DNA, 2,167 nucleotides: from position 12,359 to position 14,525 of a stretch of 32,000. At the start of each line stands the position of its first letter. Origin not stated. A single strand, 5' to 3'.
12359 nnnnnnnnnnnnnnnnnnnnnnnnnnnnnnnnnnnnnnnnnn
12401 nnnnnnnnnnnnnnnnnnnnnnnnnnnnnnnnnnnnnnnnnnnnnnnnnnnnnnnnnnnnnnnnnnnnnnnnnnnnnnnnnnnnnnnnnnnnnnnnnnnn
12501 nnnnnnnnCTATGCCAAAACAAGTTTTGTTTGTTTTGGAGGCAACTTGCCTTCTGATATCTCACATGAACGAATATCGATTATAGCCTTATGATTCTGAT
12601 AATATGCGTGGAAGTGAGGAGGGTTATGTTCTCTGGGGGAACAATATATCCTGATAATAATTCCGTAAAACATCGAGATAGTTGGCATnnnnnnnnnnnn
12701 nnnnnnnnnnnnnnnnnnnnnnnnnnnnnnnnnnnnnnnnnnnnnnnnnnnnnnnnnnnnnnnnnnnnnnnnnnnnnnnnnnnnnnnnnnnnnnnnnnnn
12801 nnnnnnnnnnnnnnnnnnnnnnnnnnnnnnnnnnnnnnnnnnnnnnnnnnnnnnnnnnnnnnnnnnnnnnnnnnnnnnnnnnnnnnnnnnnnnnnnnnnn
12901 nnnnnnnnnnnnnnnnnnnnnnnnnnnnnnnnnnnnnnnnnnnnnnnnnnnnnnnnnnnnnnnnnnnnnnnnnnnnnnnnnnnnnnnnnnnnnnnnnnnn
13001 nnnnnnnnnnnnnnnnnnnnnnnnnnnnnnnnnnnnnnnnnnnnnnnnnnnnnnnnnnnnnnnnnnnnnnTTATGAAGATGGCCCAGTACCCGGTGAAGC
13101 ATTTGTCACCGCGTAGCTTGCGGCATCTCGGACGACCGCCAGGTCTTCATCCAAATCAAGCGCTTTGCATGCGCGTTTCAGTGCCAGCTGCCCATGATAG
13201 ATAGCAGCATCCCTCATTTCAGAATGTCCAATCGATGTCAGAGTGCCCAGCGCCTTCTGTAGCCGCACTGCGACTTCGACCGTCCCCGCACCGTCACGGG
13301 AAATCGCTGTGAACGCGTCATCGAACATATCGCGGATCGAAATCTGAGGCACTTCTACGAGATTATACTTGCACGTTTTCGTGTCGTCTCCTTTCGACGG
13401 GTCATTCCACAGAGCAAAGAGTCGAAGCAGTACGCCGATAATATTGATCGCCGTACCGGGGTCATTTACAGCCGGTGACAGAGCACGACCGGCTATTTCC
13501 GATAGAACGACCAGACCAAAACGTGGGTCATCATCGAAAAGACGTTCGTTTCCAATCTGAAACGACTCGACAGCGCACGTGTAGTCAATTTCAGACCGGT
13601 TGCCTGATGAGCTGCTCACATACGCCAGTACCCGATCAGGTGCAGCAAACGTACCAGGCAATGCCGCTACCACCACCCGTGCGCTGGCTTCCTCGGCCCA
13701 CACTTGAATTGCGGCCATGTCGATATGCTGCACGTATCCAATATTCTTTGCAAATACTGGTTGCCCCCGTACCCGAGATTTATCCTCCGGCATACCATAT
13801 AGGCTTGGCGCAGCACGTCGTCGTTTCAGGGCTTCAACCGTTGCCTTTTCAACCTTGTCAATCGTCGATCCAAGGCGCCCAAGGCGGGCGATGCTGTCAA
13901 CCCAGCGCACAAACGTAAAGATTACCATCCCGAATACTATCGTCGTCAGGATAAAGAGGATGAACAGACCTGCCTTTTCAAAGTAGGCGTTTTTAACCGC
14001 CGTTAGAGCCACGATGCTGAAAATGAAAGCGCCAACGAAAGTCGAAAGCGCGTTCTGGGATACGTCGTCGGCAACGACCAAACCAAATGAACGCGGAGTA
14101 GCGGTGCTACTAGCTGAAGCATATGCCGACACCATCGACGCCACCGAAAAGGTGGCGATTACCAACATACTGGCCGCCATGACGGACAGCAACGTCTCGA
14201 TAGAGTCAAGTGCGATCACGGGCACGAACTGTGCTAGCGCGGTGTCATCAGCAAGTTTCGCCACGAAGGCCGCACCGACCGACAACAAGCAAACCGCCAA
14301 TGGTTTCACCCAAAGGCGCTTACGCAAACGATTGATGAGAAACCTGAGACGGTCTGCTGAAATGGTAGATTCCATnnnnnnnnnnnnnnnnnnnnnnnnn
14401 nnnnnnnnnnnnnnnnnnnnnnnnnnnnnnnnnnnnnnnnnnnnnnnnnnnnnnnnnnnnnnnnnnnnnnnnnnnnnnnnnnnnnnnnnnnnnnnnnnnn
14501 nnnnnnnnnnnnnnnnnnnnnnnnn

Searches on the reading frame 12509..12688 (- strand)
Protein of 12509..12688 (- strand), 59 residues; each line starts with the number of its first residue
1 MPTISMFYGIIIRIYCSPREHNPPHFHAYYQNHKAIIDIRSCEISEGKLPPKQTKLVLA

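Call 91: search_protein_families(library=ncbifam, proteins=[window:12509-12688:-], max_evalue=0.001)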
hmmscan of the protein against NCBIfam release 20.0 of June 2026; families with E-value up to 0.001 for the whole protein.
window:12509-12688:- (59 aa): 1 family
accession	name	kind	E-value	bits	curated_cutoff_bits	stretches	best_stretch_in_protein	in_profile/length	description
NF048015.1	toxin_DhiT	equivalog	3.2e-16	59.7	100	1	1-57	1-58/84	type II toxin-antitoxin system toxin DhiT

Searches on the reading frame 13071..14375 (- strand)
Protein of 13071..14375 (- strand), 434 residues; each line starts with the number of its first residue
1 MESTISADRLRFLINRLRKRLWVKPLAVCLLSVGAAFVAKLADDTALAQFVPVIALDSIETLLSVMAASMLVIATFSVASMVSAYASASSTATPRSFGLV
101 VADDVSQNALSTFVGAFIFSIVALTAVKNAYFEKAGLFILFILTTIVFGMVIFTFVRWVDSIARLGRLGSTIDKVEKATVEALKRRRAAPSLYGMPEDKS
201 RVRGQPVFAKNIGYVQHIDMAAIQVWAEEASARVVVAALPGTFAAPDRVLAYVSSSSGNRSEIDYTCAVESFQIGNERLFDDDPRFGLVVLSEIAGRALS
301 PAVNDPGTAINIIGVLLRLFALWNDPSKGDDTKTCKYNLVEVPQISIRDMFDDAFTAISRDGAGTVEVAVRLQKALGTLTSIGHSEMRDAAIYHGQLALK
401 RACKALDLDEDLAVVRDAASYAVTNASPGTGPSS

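Call 18: search_protein_families(library=pfam, proteins=[window:13071-14375:-], max_evalue=0.01)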
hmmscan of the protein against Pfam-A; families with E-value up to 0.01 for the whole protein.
window:13071-14375:- (434 aa): 2 families
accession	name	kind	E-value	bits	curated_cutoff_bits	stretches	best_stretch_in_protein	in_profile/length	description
PF10011.15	DUF2254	-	4.3e-89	299.3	28.8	1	18-377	1-367/368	Predicted membrane protein (DUF2254)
PF24559.1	UBA_RAD5A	-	0.0098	15.8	27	0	297-313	24-40/45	DNA repair protein RAD5A UBA domain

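Call 23: find_encoding_contigs(protein=window:13071-14375:-, flank=6000, max_places=8)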
Protein window:13071-14375:- (434 aa): no gene with exactly this product is on record in the collection.

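Call 27: find_homologous_proteins(query=window:13071-14375:-, max_evalue=1e-20)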
Query window:13071-14375:- (434 aa): 5318 proteins with E <= 1e-20 among 8000 candidates; the best 120 are listed.
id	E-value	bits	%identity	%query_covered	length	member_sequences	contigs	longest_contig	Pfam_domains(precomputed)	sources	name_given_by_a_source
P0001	7.4e-270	913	99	100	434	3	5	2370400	PF10011.16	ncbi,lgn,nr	ncbi:MAG: DUF2254 domain-containing protein [Candidatus Scalindua sp. AMX11]|nr:MAG: DUF2254 domain-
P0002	3.3e-231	785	85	100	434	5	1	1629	PF10011.16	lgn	-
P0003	5.3e-229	778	83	100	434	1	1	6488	PF10011.16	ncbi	-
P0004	1.0e-225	767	84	100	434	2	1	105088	PF10011.16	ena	-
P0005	2.2e-216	737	80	100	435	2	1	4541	PF10011.16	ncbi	-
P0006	2.0e-214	730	80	99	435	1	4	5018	PF10011.16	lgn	-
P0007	6.1e-212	722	81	97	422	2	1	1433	PF10011.16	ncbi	-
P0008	1.1e-211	721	78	100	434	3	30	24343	PF10011.16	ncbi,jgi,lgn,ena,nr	ncbi:MAG: DUF2254 domain-containing protein [Porticoccaceae bacterium]|nr:DUF2254 domain-containing 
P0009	8.1e-205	698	76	100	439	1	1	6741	PF10011.16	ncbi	-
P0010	2.8e-201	687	75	97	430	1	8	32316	PF10011.16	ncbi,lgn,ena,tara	tara:strand:- start:2409 stop:3701 length:1293 start_codon:yes stop_codon:yes gene_type:complete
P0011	2.0e-199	681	73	97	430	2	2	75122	PF10011.16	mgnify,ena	mgnify:CR=1 FL=1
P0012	2.6e-197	674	73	97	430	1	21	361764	PF10011.16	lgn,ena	-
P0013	5.2e-197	673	74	97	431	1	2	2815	PF10011.16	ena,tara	tara:strand:- start:244 stop:1539 length:1296 start_codon:yes stop_codon:yes gene_type:complete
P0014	8.3e-197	672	73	97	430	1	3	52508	PF10011.16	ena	-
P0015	1.0e-195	668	75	97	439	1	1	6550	PF10011.16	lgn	-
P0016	1.8e-194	664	75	99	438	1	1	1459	PF10011.16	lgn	-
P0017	1.4e-193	661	74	97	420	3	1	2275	PF10011.16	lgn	-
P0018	2.5e-192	657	74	100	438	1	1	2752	PF10011.16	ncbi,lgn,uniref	ncbi:MAG: DUF2254 domain-containing protein [Immundisolibacter sp.]|uniref:DUF2254 domain-containing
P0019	3.8e-192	657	72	98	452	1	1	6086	PF10011.16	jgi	jgi:uncharacterized membrane protein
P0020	4.5e-192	656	75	98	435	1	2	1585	PF10011.16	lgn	-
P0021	6.0e-192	656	74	99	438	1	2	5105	PF10011.16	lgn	-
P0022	6.1e-192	656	75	98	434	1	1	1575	PF10011.16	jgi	jgi:uncharacterized membrane protein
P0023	9.1e-192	655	74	99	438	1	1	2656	PF10011.16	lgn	-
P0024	2.1e-191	654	74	97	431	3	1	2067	PF10011.16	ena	-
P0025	3.4e-191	654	74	99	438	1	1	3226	PF10011.16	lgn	-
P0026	5.0e-191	653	73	97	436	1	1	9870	PF10011.16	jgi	jgi:uncharacterized membrane protein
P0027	6.9e-191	653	74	96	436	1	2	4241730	PF10011.16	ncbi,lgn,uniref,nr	ncbi:DUF2254 domain-containing protein [Geopsychrobacter electrodiphilus]|uniref:DUF2254 domain-cont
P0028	1.3e-190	652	73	99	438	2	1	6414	PF10011.16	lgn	-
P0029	1.2e-189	648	73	99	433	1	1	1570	PF10011.16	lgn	-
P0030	1.9e-189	648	73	99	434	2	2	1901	PF10011.16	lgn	-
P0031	3.3e-189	647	72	99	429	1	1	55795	PF10011.16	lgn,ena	-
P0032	4.5e-189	647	73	98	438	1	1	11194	PF10011.16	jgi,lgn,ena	-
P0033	4.9e-189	646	74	97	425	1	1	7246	PF10011.16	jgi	jgi:uncharacterized membrane protein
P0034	5.1e-189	646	72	97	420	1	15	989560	PF10011.16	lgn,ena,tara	tara:strand:+ start:309090 stop:310352 length:1263 start_codon:yes stop_codon:yes gene_type:complete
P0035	1.0e-188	645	73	97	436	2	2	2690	PF10011.16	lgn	-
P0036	2.2e-188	644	73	99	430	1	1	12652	PF10011.16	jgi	jgi:uncharacterized membrane protein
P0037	3.2e-188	644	72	99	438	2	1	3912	PF10011.16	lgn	-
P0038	5.3e-188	643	72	99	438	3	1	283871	PF10011.16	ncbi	ncbi:MAG: DUF2254 domain-containing protein [Thiobacillus sp.]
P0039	9.9e-188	642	74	98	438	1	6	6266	PF10011.16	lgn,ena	-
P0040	2.6e-187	641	71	97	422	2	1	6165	PF10011.16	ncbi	-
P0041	3.5e-187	640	69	100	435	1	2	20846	PF10011.16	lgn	-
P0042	5.8e-187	640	73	99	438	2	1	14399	PF10011.16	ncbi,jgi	ncbi:MAG: putative membrane protein [Psychromonas sp.]|jgi:uncharacterized membrane protein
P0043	7.3e-187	639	72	97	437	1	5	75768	PF10011.16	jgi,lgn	jgi:uncharacterized membrane protein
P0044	1.1e-186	639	73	97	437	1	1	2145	PF10011.16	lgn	-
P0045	1.2e-186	639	73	98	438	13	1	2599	PF10011.16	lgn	-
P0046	1.6e-186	638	73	98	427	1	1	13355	PF10011.16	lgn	-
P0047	1.6e-186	638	71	99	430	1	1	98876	PF10011.16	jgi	jgi:uncharacterized membrane protein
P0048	2.2e-186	638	72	97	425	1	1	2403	PF10011.16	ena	-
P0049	3.4e-186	637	69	98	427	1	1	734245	PF10011.16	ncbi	-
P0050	4.3e-186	637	69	98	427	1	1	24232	PF10011.16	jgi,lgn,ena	-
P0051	7.3e-186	636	72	97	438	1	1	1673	PF10011.16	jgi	jgi:uncharacterized membrane protein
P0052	1.5e-185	635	69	98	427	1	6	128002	PF10011.16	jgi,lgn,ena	-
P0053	1.6e-185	635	71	99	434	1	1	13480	PF10011.16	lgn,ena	-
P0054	1.8e-185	635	71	99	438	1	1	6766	PF10011.16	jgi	-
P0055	2.4e-185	634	71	97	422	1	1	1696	PF10011.16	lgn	-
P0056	3.0e-185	634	69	100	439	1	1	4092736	PF10011.16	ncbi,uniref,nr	ncbi:DUF2254 domain-containing protein [Shewanella sp. OMA3-2]|uniref:DUF2254 domain-containing prot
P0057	3.7e-185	634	70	99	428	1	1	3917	PF10011.16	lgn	-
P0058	4.1e-185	634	69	100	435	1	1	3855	PF10011.16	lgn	-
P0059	6.6e-185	633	71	97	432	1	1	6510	PF10011.16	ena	-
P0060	1.9e-184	631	70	99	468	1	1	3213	PF10011.16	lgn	-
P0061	3.4e-184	631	71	97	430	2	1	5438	PF10011.16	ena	-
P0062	4.1e-184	630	70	94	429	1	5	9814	PF10011.16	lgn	-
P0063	6.2e-184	630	72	97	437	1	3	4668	PF10011.16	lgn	-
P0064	8.9e-184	629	69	99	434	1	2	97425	PF10011.16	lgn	-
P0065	1.2e-183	629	71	96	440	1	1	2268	PF10011.16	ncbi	ncbi:MAG: DUF2254 domain-containing protein [Candidatus Nitrotoga sp.]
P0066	2.6e-183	628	72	97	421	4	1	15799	PF10011.16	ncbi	-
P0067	4.1e-183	627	70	95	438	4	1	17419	PF10011.16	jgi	jgi:uncharacterized membrane protein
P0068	5.1e-183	627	71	97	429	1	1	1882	PF10011.16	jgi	jgi:uncharacterized membrane protein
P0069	5.8e-183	626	71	97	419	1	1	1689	PF10011.16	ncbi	-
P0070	7.8e-183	626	70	98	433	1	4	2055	PF10011.16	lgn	-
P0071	8.0e-183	626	72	98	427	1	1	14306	PF10011.16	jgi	jgi:uncharacterized membrane protein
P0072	8.6e-183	626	75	91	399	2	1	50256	PF10011.16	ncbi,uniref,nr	ncbi:DUF2254 domain-containing protein [Nitrosomonas aestuarii]|uniref:DUF2254 domain-containing pro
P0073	1.4e-182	625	71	98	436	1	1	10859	PF10011.16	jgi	jgi:uncharacterized membrane protein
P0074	1.4e-182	625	71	98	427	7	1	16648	PF10011.16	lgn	-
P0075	2.2e-182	625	67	99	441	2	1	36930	PF10011.16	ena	-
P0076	6.9e-182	623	69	99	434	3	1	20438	PF10011.16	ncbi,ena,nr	ncbi:MAG TPA: DUF2254 domain-containing protein [Aliidiomarina sp.]|nr:DUF2254 domain-containing pro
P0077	7.1e-182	623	67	99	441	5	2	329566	PF10011.16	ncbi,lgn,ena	-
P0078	1.1e-181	622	67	99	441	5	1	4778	PF10011.16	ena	-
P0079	1.7e-181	622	70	97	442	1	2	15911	PF10011.16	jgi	jgi:uncharacterized membrane protein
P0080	3.3e-181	621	71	97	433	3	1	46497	PF10011.16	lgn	-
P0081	3.4e-181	621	70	99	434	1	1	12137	PF10011.16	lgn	-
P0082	4.9e-181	620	71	98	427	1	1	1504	PF10011.16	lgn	-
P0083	1.4e-180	619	72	96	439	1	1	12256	PF10011.16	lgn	-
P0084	1.9e-180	618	68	99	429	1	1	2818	PF10011.16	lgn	-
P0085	2.9e-180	618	69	97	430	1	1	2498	PF10011.16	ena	-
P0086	3.5e-180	617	70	97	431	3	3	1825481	PF10011.16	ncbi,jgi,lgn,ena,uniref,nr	ncbi:DUF2254 domain-containing protein [Thiomicrorhabdus arctica]|uniref:DUF2254 domain-containing p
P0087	4.3e-180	617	67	97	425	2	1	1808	PF10011.16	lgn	-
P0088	4.5e-180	617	67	97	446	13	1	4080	PF10011.16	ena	-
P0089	2.1e-179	615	69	97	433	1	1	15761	PF10011.16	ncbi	-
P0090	2.7e-179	614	72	96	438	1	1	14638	PF10011.16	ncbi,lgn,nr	ncbi:MAG: DUF2254 domain-containing protein [Pseudomonas sp.]|nr:DUF2254 domain-containing protein [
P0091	5.3e-179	613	69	98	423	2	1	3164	PF10011.16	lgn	-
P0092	6.0e-179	613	68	98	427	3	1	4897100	PF10011.16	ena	-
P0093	8.3e-179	613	71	97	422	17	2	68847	PF10011.16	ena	-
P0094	1.5e-178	612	67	97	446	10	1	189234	PF10011.16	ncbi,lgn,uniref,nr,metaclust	ncbi:DUF2254 domain-containing protein [Psychromonas arctica]|uniref:DUF2254 domain-containing prote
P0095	3.0e-178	611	69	97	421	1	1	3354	PF10011.16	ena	-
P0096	4.4e-178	610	68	99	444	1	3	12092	PF10011.16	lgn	-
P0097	4.7e-178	610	69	99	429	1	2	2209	PF10011.16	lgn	-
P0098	7.1e-178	610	69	97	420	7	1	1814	PF10011.16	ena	-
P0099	8.9e-178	609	71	94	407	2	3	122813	PF10011.16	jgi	-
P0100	9.3e-178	609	72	96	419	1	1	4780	PF10011.16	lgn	-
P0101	9.3e-178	609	69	97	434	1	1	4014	PF10011.16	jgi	jgi:uncharacterized membrane protein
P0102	9.6e-178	609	68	97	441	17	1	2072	PF10011.16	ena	-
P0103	1.1e-177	609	70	95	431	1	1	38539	PF10011.16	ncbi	-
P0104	1.8e-177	608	68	97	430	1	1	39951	PF10011.16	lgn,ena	-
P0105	2.7e-177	608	68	97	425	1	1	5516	PF10011.16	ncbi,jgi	-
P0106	3.6e-177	607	69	97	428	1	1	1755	PF10011.16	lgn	-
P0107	9.4e-177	606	70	97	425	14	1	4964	PF10011.16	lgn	-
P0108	9.9e-177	606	68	98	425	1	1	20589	PF10011.16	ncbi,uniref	ncbi:DUF2254 domain-containing protein [Saccharospirillum sp.]|uniref:DUF2254 domain-containing prot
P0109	1.0e-176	606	67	100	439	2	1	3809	PF10011.16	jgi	-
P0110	1.1e-176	606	69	97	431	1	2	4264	PF10011.16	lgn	-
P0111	1.5e-176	605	68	99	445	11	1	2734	PF10011.16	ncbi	-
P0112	2.6e-176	605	69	97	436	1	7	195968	PF10011.16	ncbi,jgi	ncbi:MAG: putative membrane protein [Janthinobacterium sp.]|jgi:uncharacterized membrane protein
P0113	5.6e-176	604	68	97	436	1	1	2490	PF10011.16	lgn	-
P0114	5.7e-176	603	67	97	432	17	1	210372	PF10011.16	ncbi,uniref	ncbi:DUF2254 domain-containing protein [Rheinheimera faecalis]|uniref:DUF2254 domain-containing prot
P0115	5.7e-176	603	68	98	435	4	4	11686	PF10011.16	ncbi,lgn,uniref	ncbi:DUF2254 domain-containing protein [Litorivivens sp.]|uniref:DUF2254 domain-containing protein n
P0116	6.4e-176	603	68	97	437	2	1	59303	PF10011.16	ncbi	-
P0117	6.8e-176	603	70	96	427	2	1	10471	PF10011.16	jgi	jgi:uncharacterized membrane protein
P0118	7.2e-176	603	68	99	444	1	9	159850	PF10011.16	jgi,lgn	-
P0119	8.1e-176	603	68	97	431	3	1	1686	PF10011.16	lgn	-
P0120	1.1e-175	603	68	97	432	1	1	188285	PF10011.16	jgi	jgi:uncharacterized membrane protein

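Call 28: find_encoding_contigs(protein=P0001, flank=8000, max_places=5)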
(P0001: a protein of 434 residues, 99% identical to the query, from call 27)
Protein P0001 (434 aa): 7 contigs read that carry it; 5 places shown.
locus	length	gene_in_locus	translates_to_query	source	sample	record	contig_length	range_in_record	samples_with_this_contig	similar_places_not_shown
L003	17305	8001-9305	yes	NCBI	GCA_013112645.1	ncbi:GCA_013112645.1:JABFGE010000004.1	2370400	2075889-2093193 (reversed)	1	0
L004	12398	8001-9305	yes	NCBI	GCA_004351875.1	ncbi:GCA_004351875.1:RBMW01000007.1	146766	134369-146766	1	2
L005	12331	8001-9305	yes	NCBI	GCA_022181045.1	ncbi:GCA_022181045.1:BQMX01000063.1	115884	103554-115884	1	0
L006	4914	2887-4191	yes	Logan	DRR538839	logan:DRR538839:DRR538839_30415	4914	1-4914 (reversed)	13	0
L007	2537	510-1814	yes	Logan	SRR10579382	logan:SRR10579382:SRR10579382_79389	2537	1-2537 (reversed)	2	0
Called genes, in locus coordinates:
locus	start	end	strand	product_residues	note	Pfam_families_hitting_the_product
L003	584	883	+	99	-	PF22600:MTPAP-like_central (weak), PF01909:NTP_transf_2, PF18765:Polbeta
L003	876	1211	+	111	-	PF01934:HepT-like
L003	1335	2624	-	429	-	PF00078:RVT_1, PF08388:GIIM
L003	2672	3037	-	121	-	-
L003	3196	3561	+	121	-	-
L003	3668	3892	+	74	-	PF21748:UPF0150 (weak)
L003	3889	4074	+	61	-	PF07927:HicA_toxin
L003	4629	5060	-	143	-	PF01797:Y1_Tnp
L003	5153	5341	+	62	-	PF04365:BrnT_toxin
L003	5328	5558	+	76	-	-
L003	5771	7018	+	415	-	PF07690:MFS_1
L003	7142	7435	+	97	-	PF13655:RVT_N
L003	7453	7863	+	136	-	PF08388:GIIM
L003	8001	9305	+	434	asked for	PF10011:DUF2254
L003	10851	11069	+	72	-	PF09720:Unstab_antitox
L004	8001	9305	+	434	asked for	PF10011:DUF2254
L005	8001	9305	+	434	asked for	PF10011:DUF2254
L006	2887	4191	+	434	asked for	PF10011:DUF2254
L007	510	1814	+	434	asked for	PF10011:DUF2254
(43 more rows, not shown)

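Call 29: find_encoding_contigs(protein=P0004, flank=5000, max_places=3)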
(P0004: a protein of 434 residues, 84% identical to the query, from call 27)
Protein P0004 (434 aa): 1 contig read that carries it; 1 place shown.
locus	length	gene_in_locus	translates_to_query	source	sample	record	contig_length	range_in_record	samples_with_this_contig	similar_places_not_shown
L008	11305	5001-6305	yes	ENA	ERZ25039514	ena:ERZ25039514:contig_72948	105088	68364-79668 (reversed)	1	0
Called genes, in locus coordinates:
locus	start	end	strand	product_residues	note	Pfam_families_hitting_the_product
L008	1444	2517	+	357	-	PF01548:DEDD_Tnp_IS110, PF02371:Transposase_20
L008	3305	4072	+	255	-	PF19698:DUF6197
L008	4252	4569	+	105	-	-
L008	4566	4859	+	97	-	PF01381:HTH_3, PF12844:HTH_19 (weak), PF13560:HTH_31 (weak)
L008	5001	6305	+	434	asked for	PF10011:DUF2254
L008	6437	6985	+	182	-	-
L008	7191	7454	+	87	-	PF04221:RelB (weak)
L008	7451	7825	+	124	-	PF02661:Fic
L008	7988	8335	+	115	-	PF05973:Gp49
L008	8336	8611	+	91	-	PF13744:HTH_37 (weak), PF12844:HTH_19, PF13560:HTH_31, PF01381:HTH_3, PF13413:HTH_25 (weak)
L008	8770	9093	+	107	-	-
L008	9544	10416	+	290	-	PF00665:rve, PF13683:rve_3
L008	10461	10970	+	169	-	PF13683:rve_3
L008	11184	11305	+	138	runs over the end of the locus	-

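Call 30: find_encoding_contigs(protein=P0003, flank=5000, max_places=3)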
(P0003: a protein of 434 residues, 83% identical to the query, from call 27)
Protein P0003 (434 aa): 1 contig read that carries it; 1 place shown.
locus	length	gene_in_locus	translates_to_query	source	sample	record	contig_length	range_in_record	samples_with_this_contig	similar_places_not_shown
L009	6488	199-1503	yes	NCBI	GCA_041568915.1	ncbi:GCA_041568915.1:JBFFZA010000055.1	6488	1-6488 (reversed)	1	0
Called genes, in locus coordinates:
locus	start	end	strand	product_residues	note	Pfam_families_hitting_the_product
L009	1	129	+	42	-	?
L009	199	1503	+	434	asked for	PF10011:DUF2254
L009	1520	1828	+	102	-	-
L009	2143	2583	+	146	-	-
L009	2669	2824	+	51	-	-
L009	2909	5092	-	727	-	PF03030:H_PPase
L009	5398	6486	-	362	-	?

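Call 51: search_protein_families(library=ncbifam, proteins=[L114:5176-6177:+], max_evalue=0.001)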
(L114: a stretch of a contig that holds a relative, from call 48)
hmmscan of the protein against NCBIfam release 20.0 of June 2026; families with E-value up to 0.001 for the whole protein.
L114:5176-6177:+ (334 aa): 12 families
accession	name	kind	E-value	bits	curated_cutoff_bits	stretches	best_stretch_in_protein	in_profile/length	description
TIGR02249.1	integrase_gron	subfamily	2.8e-127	424.4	265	1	16-328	1-313/315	integron integrase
NF011946.0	PRK15417.1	equivalog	2.4e-101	339.3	435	1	11-328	11-328/337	integron integrase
NF040815.2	recomb_XerA_Arch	equivalog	2.4e-48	165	220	2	246-316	186-255/263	site-specific tyrosine recombinase/integron integrase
TIGR02224.1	recomb_XerC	equivalog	2.9e-41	141.8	335.15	2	251-316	213-278/295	tyrosine recombinase XerC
TIGR02225.1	recomb_XerD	equivalog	1.6e-40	139.2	329.6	2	252-318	211-277/290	site-specific tyrosine recombinase XerD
NF001399.0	PRK00283.1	subfamily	3.2e-40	138.3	279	2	257-318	224-286/300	tyrosine recombinase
NF002331.0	PRK01287.1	subfamily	3.3e-35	121.7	371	2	15-217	28-248/365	site-specific tyrosine recombinase XerC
NF003462.0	PRK05084.1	equivalog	2e-18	66.3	267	2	252-320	283-349/360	tyrosine recombinase XerS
NF007370.0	PRK09870.1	subfamily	4.5e-12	46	221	1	259-314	123-178/200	tyrosine-type DNA invertase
NF007371.0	PRK09871.1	subfamily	1.6e-11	44.1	222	1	257-314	116-173/198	tyrosine-type DNA invertase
NF040693.1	recomb_GmtY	equivalog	5.8e-06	25.8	340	0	255-314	376-431/441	gamma-mobile-trio recombinase GmtY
NF002685.0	PRK02436.1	equivalog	0.00047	20.1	178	0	117-202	97-180/245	site-specific tyrosine recombinase XerD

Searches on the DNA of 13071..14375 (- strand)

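Call 48: search_with_rna_model(model_id=R1, sources=[L003, L008, L009, L139, L135, L131, L114], filters=off, max_evalue=1)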
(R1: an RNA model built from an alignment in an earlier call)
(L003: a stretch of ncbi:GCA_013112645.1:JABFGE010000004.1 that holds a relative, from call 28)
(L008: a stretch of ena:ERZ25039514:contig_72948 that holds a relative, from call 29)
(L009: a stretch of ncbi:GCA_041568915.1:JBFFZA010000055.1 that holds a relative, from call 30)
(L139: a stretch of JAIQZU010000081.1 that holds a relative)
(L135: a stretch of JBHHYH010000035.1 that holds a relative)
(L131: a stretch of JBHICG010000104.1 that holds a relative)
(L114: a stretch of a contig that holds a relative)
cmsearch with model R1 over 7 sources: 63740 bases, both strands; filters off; matches with E-value up to 1: 29.
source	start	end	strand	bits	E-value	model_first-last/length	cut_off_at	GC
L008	6346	6417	+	73.3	3.5e-19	1-72/72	no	0.58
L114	5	74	-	59.8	4.7e-15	1-72/72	no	0.59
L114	3907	3976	-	58.3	1.2e-14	1-72/72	no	0.57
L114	4423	4492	-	54.5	1.9e-13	1-72/72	no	0.56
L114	1714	1783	-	51.4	1.7e-12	1-72/72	no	0.6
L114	732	801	-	48.4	1.3e-11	1-72/72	no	0.59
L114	2651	2720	-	45.7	8.7e-11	1-72/72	no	0.53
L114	2138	2207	-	44.1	2.7e-10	1-72/72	no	0.57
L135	3540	3622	-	44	2.9e-10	1-72/72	no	0.45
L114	3537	3606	-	43.8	3.3e-10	1-72/72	no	0.57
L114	1332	1401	-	43.6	3.8e-10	1-72/72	no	0.56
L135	2327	2389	-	38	1.9e-08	1-72/72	no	0.4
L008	4876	4982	+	37.4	2.8e-08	1-72/72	no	0.57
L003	9346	9417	+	36.8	4.5e-08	1-72/72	no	0.5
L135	776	851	-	36.4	5.7e-08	1-72/72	no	0.43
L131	5246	5326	+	35.2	1.3e-07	1-72/72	no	0.43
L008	7011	7117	+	34.7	1.9e-07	1-72/72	no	0.55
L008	4115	4205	+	32.6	8.3e-07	1-72/72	no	0.54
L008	7838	7928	+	31.7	1.6e-06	1-72/72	no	0.46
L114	2954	3023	-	30.6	3.4e-06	1-72/72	no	0.6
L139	5067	5172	+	24.4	0.00026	1-72/72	no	0.37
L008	11033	11125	+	24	0.00033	1-72/72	no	0.52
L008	8630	8735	+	23.9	0.00036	1-72/72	no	0.57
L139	4129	4188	+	22.3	0.0011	1-72/72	no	0.5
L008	3193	3284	+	21.8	0.0016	1-72/72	no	0.51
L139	4529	4638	+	18.1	0.021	1-72/72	no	0.42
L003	4264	4320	+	17.1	0.043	1-72/72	no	0.56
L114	5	74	+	13.7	0.45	1-72/72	no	0.59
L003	3106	3164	+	13.5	0.54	1-72/72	no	0.42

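Call 82: search_rna_families(source=L003, start=5500, end=9600, threshold=gathering)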
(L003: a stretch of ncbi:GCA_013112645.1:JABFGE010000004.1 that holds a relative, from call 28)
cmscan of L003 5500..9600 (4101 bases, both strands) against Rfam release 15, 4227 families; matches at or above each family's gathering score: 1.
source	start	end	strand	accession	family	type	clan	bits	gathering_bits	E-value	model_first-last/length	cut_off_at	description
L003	7904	7980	+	RF00029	Intron_gpII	Intron;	-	55.6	40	2.1e-09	1-77/77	no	Group II catalytic intron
